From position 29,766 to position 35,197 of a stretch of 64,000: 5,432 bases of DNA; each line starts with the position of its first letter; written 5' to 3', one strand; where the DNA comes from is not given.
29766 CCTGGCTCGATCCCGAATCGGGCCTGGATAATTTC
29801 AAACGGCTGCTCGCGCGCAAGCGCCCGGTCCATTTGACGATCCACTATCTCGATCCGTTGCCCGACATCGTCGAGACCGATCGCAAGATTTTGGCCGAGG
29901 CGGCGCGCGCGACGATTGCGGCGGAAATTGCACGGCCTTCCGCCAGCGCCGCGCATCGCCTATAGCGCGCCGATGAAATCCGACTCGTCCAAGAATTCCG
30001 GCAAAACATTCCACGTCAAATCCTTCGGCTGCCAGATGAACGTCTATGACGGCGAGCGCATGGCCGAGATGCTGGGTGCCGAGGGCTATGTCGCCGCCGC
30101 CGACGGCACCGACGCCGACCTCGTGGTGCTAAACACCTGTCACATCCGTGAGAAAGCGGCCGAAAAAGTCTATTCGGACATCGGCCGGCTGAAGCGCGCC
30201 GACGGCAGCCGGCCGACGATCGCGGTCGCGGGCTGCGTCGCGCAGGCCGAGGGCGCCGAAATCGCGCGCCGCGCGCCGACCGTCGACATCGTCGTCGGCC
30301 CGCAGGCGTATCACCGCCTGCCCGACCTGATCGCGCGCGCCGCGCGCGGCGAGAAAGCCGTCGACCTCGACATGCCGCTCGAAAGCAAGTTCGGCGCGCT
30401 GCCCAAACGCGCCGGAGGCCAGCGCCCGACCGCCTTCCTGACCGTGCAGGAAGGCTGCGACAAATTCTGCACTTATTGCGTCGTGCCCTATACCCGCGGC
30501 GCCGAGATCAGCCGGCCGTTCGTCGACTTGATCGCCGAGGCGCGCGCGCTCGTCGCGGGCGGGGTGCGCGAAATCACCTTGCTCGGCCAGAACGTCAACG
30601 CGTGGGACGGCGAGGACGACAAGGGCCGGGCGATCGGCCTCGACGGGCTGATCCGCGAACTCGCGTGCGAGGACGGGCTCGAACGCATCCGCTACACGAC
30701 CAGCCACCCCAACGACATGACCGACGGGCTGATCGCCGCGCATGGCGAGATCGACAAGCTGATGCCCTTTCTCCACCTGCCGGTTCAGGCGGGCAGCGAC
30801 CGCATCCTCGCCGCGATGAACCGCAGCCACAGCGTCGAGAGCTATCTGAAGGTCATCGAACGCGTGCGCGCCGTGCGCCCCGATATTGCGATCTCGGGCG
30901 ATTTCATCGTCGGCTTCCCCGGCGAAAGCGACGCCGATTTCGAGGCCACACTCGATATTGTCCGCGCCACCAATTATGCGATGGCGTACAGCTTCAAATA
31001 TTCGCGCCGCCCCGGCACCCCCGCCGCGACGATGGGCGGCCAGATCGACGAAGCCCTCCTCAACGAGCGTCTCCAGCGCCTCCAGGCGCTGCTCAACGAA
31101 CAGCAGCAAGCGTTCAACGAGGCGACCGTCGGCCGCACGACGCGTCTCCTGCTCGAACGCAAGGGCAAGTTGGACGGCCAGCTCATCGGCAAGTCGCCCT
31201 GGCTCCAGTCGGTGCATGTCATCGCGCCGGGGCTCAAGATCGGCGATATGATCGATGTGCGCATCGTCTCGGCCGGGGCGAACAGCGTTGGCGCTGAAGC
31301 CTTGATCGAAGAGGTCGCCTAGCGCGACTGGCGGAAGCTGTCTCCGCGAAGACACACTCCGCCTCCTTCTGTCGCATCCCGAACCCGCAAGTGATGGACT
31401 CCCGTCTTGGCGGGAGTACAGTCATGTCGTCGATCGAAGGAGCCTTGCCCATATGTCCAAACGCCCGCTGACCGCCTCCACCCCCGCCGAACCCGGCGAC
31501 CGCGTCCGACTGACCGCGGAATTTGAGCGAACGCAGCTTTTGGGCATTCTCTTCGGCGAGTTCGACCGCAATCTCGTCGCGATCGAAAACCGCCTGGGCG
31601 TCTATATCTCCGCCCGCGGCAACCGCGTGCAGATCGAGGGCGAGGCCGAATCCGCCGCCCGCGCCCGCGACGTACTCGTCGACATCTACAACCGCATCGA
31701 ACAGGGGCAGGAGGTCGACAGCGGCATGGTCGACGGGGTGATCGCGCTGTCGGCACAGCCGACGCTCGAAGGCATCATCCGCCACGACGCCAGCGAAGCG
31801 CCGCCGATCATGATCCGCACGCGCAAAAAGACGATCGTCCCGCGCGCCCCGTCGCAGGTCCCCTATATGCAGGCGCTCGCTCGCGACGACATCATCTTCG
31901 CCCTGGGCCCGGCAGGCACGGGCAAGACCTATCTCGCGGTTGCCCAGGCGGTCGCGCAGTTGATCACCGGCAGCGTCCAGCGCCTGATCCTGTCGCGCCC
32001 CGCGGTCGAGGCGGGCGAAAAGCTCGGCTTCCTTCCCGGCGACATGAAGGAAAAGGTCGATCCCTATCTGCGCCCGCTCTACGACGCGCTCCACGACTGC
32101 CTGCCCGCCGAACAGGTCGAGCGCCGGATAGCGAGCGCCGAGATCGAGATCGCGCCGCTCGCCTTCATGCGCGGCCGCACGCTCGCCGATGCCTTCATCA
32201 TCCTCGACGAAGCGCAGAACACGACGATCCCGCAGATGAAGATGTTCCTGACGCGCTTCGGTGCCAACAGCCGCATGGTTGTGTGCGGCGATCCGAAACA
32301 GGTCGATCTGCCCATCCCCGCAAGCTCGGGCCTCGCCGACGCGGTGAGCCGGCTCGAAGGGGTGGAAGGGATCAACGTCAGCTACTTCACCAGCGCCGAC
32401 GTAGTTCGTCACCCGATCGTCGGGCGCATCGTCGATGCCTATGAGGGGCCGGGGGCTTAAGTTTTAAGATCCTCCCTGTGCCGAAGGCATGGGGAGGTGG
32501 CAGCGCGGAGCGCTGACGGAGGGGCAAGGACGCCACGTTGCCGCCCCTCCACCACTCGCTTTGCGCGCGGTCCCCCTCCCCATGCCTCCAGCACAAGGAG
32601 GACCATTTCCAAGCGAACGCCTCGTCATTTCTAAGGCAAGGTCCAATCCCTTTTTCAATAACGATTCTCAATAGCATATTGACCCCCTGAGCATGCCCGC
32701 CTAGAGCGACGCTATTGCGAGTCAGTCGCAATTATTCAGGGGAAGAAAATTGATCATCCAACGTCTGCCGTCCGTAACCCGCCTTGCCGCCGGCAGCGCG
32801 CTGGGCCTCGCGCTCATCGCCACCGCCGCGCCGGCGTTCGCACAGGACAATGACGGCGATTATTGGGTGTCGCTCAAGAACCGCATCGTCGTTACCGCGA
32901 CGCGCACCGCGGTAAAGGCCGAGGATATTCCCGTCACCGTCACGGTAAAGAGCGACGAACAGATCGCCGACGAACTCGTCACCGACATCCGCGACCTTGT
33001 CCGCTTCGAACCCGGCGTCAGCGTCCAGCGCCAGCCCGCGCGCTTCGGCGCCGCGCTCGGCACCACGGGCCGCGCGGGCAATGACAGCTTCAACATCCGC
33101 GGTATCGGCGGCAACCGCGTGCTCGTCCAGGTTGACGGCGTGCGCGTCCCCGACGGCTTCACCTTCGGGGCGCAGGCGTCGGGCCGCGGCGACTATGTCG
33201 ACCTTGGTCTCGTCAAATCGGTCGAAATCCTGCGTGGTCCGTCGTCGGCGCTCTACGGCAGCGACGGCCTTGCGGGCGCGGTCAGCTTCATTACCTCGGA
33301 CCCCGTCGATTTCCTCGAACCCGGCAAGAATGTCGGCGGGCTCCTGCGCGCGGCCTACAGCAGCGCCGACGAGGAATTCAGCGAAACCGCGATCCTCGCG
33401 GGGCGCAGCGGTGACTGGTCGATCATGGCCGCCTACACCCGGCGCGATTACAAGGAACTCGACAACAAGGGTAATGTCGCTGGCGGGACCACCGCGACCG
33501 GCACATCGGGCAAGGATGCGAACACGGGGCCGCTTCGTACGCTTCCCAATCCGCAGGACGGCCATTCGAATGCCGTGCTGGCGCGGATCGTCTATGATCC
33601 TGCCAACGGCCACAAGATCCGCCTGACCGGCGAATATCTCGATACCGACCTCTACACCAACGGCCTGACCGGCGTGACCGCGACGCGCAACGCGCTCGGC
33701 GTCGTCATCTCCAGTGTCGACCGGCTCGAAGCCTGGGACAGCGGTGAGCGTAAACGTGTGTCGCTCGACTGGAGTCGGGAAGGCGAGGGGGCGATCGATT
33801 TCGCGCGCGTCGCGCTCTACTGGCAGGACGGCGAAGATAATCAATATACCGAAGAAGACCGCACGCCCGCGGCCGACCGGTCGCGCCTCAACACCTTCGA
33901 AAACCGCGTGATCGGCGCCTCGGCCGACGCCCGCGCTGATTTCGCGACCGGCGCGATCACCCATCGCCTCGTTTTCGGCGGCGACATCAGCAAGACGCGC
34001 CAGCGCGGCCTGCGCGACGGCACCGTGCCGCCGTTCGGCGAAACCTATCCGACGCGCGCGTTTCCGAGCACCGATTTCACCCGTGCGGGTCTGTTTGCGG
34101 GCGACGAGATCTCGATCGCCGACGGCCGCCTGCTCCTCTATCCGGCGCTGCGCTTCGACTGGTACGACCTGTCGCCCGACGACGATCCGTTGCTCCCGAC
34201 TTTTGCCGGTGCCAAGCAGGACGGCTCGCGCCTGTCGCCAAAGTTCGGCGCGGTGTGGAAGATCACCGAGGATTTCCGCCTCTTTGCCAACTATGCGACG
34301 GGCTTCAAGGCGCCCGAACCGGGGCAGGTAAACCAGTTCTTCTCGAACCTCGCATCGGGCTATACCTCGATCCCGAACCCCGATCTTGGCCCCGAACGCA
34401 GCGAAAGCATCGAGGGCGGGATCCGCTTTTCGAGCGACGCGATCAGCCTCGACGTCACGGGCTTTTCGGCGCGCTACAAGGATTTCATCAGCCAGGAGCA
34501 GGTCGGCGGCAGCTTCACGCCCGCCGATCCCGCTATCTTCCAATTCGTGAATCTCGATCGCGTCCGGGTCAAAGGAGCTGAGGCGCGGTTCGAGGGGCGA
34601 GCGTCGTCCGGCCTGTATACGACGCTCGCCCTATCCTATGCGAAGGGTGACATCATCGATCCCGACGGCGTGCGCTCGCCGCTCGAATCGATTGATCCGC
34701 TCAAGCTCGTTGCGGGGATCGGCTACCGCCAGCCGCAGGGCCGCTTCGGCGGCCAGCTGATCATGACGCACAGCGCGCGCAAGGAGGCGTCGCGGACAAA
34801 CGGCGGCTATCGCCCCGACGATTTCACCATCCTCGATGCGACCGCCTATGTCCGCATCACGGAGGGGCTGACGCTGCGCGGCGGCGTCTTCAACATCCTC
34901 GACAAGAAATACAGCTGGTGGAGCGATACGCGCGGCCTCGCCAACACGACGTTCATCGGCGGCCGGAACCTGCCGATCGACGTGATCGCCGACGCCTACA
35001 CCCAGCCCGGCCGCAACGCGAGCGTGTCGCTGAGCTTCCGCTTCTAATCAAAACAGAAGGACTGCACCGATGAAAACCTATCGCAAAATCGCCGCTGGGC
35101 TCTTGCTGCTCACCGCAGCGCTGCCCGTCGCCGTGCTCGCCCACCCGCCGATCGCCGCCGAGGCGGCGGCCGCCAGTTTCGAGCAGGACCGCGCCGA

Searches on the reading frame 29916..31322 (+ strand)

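Call 8: search_protein_families(library=pfam, proteins=[window:29916-31322:+])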
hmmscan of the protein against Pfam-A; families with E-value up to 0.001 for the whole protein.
window:29916-31322:+ (468 aa): 2 families
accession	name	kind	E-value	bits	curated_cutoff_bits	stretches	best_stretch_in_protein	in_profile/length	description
PF00919.26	UPF0004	-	1.6e-30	105.5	27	1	32-128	2-98/98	Uncharacterized protein family UPF0004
PF04055.27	Radical_SAM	-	5.4e-24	85.7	29.5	1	177-347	3-164/166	Radical SAM superfamily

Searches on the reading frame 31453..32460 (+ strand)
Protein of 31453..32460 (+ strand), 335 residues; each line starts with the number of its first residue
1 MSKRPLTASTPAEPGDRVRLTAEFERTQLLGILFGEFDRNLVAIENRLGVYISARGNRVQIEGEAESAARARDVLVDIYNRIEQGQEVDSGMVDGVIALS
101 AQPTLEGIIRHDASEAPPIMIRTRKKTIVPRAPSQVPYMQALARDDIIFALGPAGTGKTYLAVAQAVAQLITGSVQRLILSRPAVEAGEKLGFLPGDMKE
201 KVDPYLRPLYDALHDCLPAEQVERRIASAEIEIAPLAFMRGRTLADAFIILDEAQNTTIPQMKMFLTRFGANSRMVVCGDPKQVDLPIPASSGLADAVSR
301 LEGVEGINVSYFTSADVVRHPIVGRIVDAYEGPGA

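Call 8: search_protein_families(library=pfam, proteins=[window:31453-32460:+])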
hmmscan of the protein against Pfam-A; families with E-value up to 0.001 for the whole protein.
window:31453-32460:+ (335 aa): 4 families
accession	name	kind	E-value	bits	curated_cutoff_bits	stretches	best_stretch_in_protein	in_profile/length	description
PF02562.22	PhoH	-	8.5e-90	300.2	27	1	128-331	2-205/205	PhoH-like protein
PF13604.12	AAA_30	-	7.1e-08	32.9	27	1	133-285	4-129/191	AAA domain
PF13245.12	AAA_19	-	3.5e-06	27.7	25.1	1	143-284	9-129/134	AAA domain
PF00580.27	UvrD-helicase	-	0.00057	20.1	23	0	248-283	215-250/271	UvrD/REP helicase N-terminal domain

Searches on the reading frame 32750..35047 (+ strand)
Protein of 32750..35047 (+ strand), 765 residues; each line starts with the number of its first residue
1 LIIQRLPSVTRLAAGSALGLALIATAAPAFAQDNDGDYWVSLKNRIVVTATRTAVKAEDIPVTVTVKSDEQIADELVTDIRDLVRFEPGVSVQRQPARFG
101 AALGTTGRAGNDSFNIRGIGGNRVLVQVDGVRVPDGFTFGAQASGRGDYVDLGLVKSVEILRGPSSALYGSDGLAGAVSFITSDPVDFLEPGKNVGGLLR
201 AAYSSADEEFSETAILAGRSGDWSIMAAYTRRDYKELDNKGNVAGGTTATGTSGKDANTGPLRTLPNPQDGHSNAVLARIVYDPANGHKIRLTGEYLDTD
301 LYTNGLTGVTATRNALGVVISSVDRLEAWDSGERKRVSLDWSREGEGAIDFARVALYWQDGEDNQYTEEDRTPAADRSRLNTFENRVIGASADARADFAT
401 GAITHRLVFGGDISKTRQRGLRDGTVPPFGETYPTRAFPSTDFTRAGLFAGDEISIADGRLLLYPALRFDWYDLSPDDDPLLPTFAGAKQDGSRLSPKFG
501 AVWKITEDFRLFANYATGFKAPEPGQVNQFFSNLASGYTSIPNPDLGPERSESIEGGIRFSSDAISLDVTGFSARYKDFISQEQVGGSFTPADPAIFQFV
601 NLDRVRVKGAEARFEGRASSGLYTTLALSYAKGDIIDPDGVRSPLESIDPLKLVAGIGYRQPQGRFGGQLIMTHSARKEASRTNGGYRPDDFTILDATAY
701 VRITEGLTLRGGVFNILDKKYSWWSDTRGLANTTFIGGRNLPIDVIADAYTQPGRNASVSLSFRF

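Call 8: search_protein_families(library=pfam, proteins=[window:32750-35047:+])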
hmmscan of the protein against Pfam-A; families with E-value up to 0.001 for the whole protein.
window:32750-35047:+ (765 aa): 2 families
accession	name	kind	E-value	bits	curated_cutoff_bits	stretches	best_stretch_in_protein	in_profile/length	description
PF00593.30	TonB_dep_Rec_b-barrel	-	8.7e-60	204.2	27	1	300-716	23-436/436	TonB dependent receptor-like, beta-barrel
PF07715.20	Plug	-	4.2e-25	88.8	23.9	1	57-177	2-107/107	TonB-dependent Receptor Plug Domain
